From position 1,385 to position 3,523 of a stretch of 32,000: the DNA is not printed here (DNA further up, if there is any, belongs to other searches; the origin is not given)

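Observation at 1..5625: Four-gene same-strand cluster: Zn-ribbon protein, live vWA, dead-vWA::PP2C fusion, exported multi-BON-like protein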

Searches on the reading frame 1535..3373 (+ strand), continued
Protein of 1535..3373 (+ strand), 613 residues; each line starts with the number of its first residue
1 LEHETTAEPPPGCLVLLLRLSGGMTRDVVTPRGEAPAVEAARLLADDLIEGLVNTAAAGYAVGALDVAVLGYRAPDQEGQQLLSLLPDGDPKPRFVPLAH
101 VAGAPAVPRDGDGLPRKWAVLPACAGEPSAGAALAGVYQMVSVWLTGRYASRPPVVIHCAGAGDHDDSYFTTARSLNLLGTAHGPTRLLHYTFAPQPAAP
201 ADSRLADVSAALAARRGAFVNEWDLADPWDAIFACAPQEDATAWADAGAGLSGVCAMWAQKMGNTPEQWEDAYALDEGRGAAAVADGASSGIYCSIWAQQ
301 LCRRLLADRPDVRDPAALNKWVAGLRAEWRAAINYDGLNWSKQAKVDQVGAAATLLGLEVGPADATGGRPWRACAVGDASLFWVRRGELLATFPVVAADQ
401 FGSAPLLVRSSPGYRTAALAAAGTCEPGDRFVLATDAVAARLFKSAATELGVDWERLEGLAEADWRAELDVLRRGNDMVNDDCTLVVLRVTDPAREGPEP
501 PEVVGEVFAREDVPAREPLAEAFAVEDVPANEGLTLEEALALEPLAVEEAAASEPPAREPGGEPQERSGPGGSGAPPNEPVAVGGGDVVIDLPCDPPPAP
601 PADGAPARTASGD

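Call 38: find_encoding_contigs(protein=P0185, flank=10000, max_places=3)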
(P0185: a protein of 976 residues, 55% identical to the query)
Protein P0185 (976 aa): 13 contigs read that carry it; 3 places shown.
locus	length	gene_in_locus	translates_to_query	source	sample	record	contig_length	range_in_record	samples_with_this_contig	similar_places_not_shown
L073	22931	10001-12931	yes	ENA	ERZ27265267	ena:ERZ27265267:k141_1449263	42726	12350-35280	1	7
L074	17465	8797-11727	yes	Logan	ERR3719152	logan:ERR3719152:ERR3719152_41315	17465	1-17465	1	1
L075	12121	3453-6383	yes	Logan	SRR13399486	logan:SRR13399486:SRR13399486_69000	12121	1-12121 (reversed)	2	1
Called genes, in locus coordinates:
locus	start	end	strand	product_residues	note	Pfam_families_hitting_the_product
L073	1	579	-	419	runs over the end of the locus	PF00764:Arginosuc_synth, PF20979:Arginosuc_syn_C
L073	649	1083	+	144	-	PF01398:JAB (weak), PF14464:Prok-JAB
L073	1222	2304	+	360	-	PF01571:GCV_T, PF08669:GCV_T_C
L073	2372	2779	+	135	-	PF01597:GCV_H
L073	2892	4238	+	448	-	PF02347:GDC-P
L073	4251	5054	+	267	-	PF13267:DUF4058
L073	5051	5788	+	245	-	PF09346:SMI1_KNR4 (weak)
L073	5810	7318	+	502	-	PF02347:GDC-P, PF00266:Aminotran_5, PF21478:GcvP2_C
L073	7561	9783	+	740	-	PF19993:DO-GTPase2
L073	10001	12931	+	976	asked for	-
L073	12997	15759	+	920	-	-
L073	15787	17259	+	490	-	-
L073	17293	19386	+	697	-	-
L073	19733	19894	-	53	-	-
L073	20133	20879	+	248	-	-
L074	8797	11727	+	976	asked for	-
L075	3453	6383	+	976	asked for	-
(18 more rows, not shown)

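Call 39: find_encoding_contigs(protein=P0182, flank=10000, max_places=2)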
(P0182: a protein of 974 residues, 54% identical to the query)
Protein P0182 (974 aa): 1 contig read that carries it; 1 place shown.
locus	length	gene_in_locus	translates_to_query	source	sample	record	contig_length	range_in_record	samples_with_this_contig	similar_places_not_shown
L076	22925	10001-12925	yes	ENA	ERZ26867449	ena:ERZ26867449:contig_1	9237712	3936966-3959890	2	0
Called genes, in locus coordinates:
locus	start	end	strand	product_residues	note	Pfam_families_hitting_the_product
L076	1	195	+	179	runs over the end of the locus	PF13532:2OG-FeII_Oxy_2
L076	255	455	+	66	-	-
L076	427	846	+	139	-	-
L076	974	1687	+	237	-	PF21948:LplA-B_cat, PF03099:BPL_LplA_LipB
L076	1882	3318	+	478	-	-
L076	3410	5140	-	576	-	PF01145:Band_7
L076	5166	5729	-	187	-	-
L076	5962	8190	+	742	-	PF26549:Tricorn_N (faint), PF00930:DPPIV_N, PF01738:DLH, PF02129:Peptidase_S15 (weak), PF00561:Abhydrolase_1 (weak), PF12146:Hydrolase_4 (weak), PF12697:Abhydrolase_6, PF00326:Peptidase_S9, +2 more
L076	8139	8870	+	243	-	-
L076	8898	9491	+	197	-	PF05685:Uma2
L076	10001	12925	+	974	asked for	-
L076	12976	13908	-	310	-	-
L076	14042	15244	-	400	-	PF02470:MlaD, PF00691:OmpA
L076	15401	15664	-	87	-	-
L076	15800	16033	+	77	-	-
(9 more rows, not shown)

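Call 40: list_cluster_members(proteins=[P0182, P0181, P0194, P0183])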
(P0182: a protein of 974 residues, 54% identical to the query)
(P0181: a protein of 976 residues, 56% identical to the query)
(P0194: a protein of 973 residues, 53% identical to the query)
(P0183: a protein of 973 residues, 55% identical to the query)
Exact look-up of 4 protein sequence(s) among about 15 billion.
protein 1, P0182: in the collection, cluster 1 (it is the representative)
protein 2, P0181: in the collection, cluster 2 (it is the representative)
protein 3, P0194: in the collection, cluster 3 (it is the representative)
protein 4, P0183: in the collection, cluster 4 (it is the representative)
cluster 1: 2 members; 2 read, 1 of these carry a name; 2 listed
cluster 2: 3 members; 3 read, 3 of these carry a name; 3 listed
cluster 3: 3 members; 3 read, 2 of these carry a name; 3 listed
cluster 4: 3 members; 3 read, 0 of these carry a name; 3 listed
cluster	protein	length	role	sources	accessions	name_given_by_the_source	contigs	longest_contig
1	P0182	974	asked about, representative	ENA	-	-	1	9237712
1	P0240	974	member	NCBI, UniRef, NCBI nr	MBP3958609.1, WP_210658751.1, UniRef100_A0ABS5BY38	hypothetical protein J8F10_25455 [Gemmata sp. G18] | Protein kinase domain-containing protein n=1 Tax=Gemmata palustris TaxID=2822762 ... | hypothetical protein [Gemmata palustris]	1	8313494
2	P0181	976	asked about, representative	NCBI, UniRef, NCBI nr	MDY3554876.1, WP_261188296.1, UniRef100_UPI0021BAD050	hypothetical protein R5W24_004006 [Gemmata sp. JC717] | hypothetical protein n=1 Tax=Gemmata algarum TaxID=2975278 RepID=UPI0021BAD050 | hypothetical protein [Gemmata algarum]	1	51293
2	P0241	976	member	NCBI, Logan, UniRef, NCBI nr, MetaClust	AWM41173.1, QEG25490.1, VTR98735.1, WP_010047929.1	hypothetical protein GobsT_02160 [Gemmata obscuriglobus] | Protein kinase domain-containing protein n=1 Tax=Gemmata obscuriglobus TaxID=114 ... | hypothetical protein [Gemmata obscuriglobus]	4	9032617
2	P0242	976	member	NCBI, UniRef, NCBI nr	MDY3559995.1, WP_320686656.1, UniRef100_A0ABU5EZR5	hypothetical protein R5W23_001194 [Gemmata sp. JC673] | Protein kinase domain-containing protein n=1 Tax=Gemmata algarum TaxID=2975278 ... | hypothetical protein [Gemmata algarum]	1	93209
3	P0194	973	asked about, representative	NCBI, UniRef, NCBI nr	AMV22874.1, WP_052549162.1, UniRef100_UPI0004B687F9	hypothetical protein VT84_00580 [Gemmata sp. SH-PL17] | hypothetical protein n=1 Tax=Gemmata sp. SH-PL17 TaxID=1630693 RepID=UPI0004B687F9 | hypothetical protein [Gemmata sp. SH-PL17]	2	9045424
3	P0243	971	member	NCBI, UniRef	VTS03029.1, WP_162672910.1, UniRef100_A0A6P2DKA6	Uncharacterized protein (Fragment) OS=Streptomyces turgidiscabies Car8 GN=STRTUCAR8_06329 ... | Protein kinase domain-containing protein n=1 Tax=Gemmata massiliana TaxID=1210884 ...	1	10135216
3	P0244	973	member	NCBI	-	-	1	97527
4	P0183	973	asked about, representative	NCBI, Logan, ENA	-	-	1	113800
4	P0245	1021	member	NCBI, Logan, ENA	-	-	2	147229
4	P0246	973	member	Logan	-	-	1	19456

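Call 42: find_encoding_contigs(protein=P0241, flank=10000, max_places=2)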
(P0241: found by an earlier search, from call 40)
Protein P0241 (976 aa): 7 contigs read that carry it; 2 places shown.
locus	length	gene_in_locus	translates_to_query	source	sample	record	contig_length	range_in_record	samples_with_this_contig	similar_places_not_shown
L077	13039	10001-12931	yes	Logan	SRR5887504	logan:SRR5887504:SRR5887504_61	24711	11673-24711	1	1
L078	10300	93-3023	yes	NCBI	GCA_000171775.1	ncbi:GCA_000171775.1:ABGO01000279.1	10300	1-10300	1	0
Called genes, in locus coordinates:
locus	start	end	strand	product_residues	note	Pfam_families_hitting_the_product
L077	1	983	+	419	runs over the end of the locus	-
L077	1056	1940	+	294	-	PF12974:Phosphonate-bd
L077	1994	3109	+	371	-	PF01011:PQQ (faint), PF13360:PQQ_2, PF13570:Beta-prop_ACSF4 (faint), PF13360:PQQ_2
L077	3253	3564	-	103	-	-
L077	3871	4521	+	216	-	PF00072:Response_reg, PF00196:GerE, PF08281:Sigma70_r4_2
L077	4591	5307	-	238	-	PF04239:DUF421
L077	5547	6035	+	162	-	PF05974:DUF892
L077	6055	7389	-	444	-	PF07690:MFS_1, PF12832:MFS_1_like (faint), PF00083:Sugar_tr, PF07690:MFS_1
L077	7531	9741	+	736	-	PF19993:DO-GTPase2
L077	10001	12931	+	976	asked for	-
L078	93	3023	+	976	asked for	-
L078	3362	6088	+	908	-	PF20013:GAP1-N2, PF20014:GAP1-M (weak)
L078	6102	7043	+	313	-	PF03372:Exo_endo_phos (weak)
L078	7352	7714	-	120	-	-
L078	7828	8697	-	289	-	PF07596:SBP_bac_10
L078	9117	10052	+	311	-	PF01073:3Beta_HSD, PF01370:Epimerase, PF02719:Polysacc_synt_2 (faint), PF04321:RmlD_sub_bind, PF07993:NAD_binding_4 (faint), PF16363:GDP_Man_Dehyd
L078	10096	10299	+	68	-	?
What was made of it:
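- On TerY-P triad: The orthologous STK_OB-type kinase P0241 is on another contig (calls 40, 42).
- G. obscuriglobus orthologues of the upstream half on other contigs, L077 and L078 (calls 40, 42).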

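Call 61: predict_structure(alignment_id=A1)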
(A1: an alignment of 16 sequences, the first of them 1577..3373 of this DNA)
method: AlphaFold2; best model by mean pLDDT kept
length: 599 residues; sequences in the alignment: 16
mean_pLDDT: 77.1   pTM: 0.76
mean pLDDT of the five models: 77.1, 75.0, 74.5, 73.8, 70.2
residues with pLDDT >= 90: 250; 70-90: 199; 50-70: 31; < 50: 119
segments of 3 or more residues with pLDDT < 50: 383-390, 484-522, 528-599
pLDDT, mean of each block of 10 residues (from residue 1): 93 90 93 94 85 95 80 91 91 77 87 90 92 89 92 92 92 94 70 92 92 92 75 71 78 82 92 81 94 89 92 94 94 89 92 91 92 92 43 82 90 94 86 86 89 87 77 86 45 31 34 35 46 30 37 37 35 32 41 36
secondary structure, 60 per line:
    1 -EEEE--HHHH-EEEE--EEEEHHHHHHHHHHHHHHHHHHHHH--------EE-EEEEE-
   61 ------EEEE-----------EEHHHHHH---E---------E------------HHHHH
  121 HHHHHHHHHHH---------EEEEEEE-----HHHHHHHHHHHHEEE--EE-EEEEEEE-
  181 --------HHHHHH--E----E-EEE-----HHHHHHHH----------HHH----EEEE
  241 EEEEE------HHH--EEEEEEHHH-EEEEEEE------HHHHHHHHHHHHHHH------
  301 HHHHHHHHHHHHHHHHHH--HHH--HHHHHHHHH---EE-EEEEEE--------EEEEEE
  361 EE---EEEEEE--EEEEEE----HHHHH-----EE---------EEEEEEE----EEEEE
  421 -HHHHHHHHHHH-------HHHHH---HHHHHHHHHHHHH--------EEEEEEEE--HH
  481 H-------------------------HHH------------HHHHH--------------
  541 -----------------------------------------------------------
elements in order: E2-5 H8-11 E13-16 E19-22 H23-43 E55-59 E67-70 H84-89 H116-131 E141-147 H153-164 E165-167 E173-179 H189-194 E204-206 H212-219 E237-245 E257-262 E267-273 H280-294 H301-318 H326-334 E341-346 E355-362 E366-371 E374-379 H384-388 E405-411 E416-420 H422-432 H440-444 H448-460 E469-476 H522-526

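Call 66: fold_search(model_id=the predicted structure, library=pdb)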
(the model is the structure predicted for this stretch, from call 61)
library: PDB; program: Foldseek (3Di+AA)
matches with E <= 10: 384; with E <= 0.001: 76
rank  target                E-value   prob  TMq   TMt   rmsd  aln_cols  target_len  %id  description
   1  2cm1                  2.0e-09  1.00  0.27  0.62   5.9       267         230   17  Crystal structure of the catalytic domain of serine threonine protein phosphatase PstP in complex with 2 Manganese ions. (released 2007-06-12)
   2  5mqh                  7.2e-09  1.00  0.20  0.45  12.1       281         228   16  Structure of the Phosphatase Domain of the Cell Fate Determinant SpoIIE from Bacillus subtilis in a crystal form without (released 2017-05-31)
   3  6ae9_A                9.1e-09  1.00  0.26  0.57   7.6       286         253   18  X-ray structure of the photosystem II phosphatase PBCP (released 2019-01-02)
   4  1txo_A                9.6e-09  1.00  0.27  0.60   6.2       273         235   15  Crystal structure of the Mycobacterium tuberculosis serine/threonine phosphatase PstP/Ppp at 1.95 A. (released 2004-11-23)
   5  2xzv                  1.0e-08  1.00  0.26  0.56   6.1       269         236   16  The cyanobacterial PP2C-like phosphatase tPphA requires three metals in the catalytic center for efficient catalysis (released 2011-02-09)
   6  6jkv_B                1.3e-08  1.00  0.26  0.61   6.5       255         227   18  PppA, a key regulatory component of T6SS in Pseudomonas aeruginosa (released 2019-06-26)
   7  2y09                  2.2e-08  1.00  0.26  0.58   5.3       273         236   15  The cyanobacterial PP2C-like phosphatase tPphA requires three metals in the catalytic center for efficient catalysis (released 2011-02-09)
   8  2j86_B                2.2e-08  1.00  0.25  0.54   6.5       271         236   16  Structural analysis of the PP2C Family Phosphatase tPphA of Thermosynechococcus elongatus (released 2007-11-06)
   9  2j82                  2.5e-08  1.00  0.26  0.61   5.5       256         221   15  Structural analysis of the PP2C Family Phosphatase tPphA from Thermosynechococcus elongatus (released 2007-11-06)
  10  5iti                  2.8e-08  1.00  0.26  0.56   6.2       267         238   16  A cynobacterial PP2C (tPphA) structure (released 2016-05-04)
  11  5d2u                  3.1e-08  1.00  0.27  0.58   6.1       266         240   15  Crystal structure of tPphA Variant - H39A (released 2016-05-04)
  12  6jkv_A                4.0e-08  1.00  0.26  0.60   6.5       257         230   18  PppA, a key regulatory component of T6SS in Pseudomonas aeruginosa (released 2019-06-26)
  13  2jfs                  4.2e-08  1.00  0.23  0.50   7.4       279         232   17  Crystal structure of the PPM Ser-Thr phosphatase MsPP from Mycobacterium smegmatis in complex with cacodylate (released 2007-07-24)
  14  2j86_A                5.0e-08  1.00  0.27  0.60   5.4       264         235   15  Structural analysis of the PP2C Family Phosphatase tPphA of Thermosynechococcus elongatus (released 2007-11-06)
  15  5ucg_E                2.0e-07  1.00  0.25  0.41   6.3       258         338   17  Structure of the PP2C Phosphatase Domain and a Fragment of the Regulatory Domain of the Cell Fate Determinant SpoIIE f (released 2017-05-31)
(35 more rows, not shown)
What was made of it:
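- Checked: The fold matches PstP, SpoIIE and PppA (call 66).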
